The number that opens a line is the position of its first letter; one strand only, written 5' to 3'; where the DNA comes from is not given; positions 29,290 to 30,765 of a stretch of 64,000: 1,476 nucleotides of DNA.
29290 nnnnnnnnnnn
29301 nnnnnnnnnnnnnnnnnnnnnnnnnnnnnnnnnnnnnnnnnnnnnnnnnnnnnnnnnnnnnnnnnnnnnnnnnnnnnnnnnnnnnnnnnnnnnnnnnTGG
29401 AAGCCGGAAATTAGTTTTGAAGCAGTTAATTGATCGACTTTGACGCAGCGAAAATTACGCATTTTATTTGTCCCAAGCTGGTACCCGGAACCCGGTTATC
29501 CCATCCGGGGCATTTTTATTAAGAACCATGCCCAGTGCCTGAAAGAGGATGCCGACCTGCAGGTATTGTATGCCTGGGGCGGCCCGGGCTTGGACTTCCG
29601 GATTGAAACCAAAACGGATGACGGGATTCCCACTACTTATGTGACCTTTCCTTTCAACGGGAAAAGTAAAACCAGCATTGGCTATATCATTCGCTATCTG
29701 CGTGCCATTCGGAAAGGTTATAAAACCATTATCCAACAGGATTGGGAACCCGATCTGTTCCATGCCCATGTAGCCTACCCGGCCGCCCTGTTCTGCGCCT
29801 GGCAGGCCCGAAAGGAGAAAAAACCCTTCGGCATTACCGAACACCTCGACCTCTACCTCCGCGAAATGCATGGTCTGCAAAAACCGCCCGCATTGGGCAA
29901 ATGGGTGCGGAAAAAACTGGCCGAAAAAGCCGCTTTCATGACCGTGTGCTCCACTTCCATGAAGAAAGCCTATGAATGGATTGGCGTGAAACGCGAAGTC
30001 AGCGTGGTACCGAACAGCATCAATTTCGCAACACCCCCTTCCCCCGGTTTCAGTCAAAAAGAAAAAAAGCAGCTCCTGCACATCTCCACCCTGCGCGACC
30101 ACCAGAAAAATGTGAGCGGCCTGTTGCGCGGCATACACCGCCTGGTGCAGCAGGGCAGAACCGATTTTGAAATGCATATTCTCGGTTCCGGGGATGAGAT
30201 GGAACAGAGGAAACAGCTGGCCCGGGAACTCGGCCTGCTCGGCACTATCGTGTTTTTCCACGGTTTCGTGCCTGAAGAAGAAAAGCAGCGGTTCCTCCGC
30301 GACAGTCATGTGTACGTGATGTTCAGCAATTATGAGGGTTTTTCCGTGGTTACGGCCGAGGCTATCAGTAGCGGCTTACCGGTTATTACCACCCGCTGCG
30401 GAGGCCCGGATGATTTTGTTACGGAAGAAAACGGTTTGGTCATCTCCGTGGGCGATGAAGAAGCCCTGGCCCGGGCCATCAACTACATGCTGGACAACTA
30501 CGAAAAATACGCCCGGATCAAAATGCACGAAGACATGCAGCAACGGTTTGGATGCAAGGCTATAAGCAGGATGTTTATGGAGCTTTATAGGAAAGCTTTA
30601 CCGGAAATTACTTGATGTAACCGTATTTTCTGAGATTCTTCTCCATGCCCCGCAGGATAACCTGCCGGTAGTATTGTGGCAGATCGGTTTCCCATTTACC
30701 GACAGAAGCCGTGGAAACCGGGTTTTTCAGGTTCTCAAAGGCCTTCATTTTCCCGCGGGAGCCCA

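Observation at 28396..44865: Strand-mosaic glycan-modification locus wrapped around a giant T9SS cargo gene: candidate cargo-dedicated glycosylation/sulfation system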

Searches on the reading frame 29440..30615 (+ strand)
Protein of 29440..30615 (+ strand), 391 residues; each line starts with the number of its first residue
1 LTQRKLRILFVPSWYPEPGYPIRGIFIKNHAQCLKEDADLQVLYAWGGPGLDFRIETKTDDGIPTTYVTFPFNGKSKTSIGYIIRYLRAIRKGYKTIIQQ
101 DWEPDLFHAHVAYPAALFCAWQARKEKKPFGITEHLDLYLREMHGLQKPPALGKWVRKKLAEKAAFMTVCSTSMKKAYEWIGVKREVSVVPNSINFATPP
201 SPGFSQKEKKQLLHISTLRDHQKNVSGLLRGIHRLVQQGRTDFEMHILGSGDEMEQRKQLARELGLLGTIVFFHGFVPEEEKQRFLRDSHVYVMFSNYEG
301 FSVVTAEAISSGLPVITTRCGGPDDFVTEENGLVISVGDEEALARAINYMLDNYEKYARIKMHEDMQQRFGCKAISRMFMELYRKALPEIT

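Call 3: search_protein_families(library=pfam, proteins=[window:29440-30615:+], max_evalue=0.01)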
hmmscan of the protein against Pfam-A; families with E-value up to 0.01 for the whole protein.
window:29440-30615:+ (391 aa): 6 families
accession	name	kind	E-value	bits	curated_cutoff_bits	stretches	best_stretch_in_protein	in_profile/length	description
PF00534.26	Glycos_transf_1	-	5.3e-31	107.9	26.4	1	206-361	12-166/172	Glycosyl transferases group 1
PF13692.12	Glyco_trans_1_4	-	8.5e-29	101.1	27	1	210-353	2-142/142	Glycosyl transferases group 1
PF13439.12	Glyco_transf_4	-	1.8e-12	48.1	28.5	1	27-195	8-167/170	Glycosyltransferase Family 4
PF13579.12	Glyco_trans_4_4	-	1.9e-11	45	29.7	1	43-192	23-157/158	Glycosyl transferase 4-like domain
PF20706.3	GT4-conflict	-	3.2e-11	43.3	26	1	200-357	193-361/385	Family 4 Glycosyltransferase in conflict systems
PF13524.12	Glyco_trans_1_2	-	5.4e-05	23.6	25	1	241-361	13-122/144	Glycosyl transferase-like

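Call 4: search_protein_families(library=ncbifam, proteins=[window:29440-30615:+], max_evalue=0.01)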
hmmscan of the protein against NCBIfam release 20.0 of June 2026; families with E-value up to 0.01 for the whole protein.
window:29440-30615:+ (391 aa): 37 families (the best 25 are shown)
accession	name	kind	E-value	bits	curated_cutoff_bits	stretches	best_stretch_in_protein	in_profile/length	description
TIGR03999.1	thiol_BshA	equivalog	1.7e-23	83.2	273.7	1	102-387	83-374/375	N-acetyl-alpha-D-glucosaminyl L-malate synthase BshA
NF007396.0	PRK09922.1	equivalog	3e-23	82.3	385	1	170-368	142-341/361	lipopolysaccharide 1,6-galactosyltransferase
TIGR03088.1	stp2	hypoth_equivalog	6.1e-20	71.6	409.05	1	204-387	189-374/374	TIGR03088 family PEP-CTERM/XrtA system glycosyltransferase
NF041876.1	EPS_EpsE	equivalog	4.7e-19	68.9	400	1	162-361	160-369/389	exopolysaccharide biosynthesis GT4 family glycosyltransferase EpsE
NF047684.1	TeichurnBiosyTuaC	equivalog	7.3e-18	64.6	550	1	95-386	100-389/391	teichuronic acid biosynthesis protein TuaC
NF047881.1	glyco_SdgB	exception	1.5e-16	60.2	800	1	169-360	279-469/496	serine-aspartate repeat adhesin O-glycosyltransferase SdgB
NF046085.1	XrtY_assoc_Gly1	equivalog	1.6e-16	60.1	400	1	150-386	148-384/387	XrtY-associated glycosyltransferase XYAG1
NF047880.1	glyco_SdgA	exception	6.4e-16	58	800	1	177-363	283-466/488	serine-aspartate repeat adhesin O-glycosyltransferase SdgA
NF050056.1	ProtGlycPglH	equivalog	6.1e-15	55.1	600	1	116-382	97-349/354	GalNAc-alpha-(1->4)-GalNAc-alpha-(1->3)-diNAcBac-PP-undecaprenol alpha-1,4-N-acetyl-D-galactosaminyltransferase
NF050063.1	ProtGlycPglJ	equivalog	7.6e-14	51.7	500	1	208-381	193-361/363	N-acetylgalactosamine-N,N'-diacetylbacillosaminyl-diphospho-undecaprenol 4-alpha-N-acetylgalactosaminyltransferase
NF038295.1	EPS_HpsP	equivalog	2.9e-13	49.6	550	1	155-385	147-386/388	hormogonium polysaccharide biosynthesis glycosyltransferase HpsP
TIGR02149.1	glgA_Coryne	subfamily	2.5e-12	46.6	302.4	1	103-386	83-390/391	glycogen synthase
TIGR03449.1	mycothiol_MshA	equivalog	1.1e-11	44.4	462.5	1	249-387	264-404/406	D-inositol-3-phosphate glycosyltransferase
NF053787.1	GlcN_PG_synth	equivalog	1.2e-11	44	480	1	208-385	195-358/361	N-acetylglucosaminyl phosphatidylglycerol synthase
NF038255.1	exopoly_VpsD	equivalog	1.7e-11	43.6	300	1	167-386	160-379/381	VpsD family glycosyltransferase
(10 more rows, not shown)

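Call 90: search_protein_families(library=padloc, proteins=[window:29440-30615:+], max_evalue=0.001)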
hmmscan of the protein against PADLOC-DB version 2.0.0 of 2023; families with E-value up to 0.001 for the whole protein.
window:29440-30615:+ (391 aa): 0 families
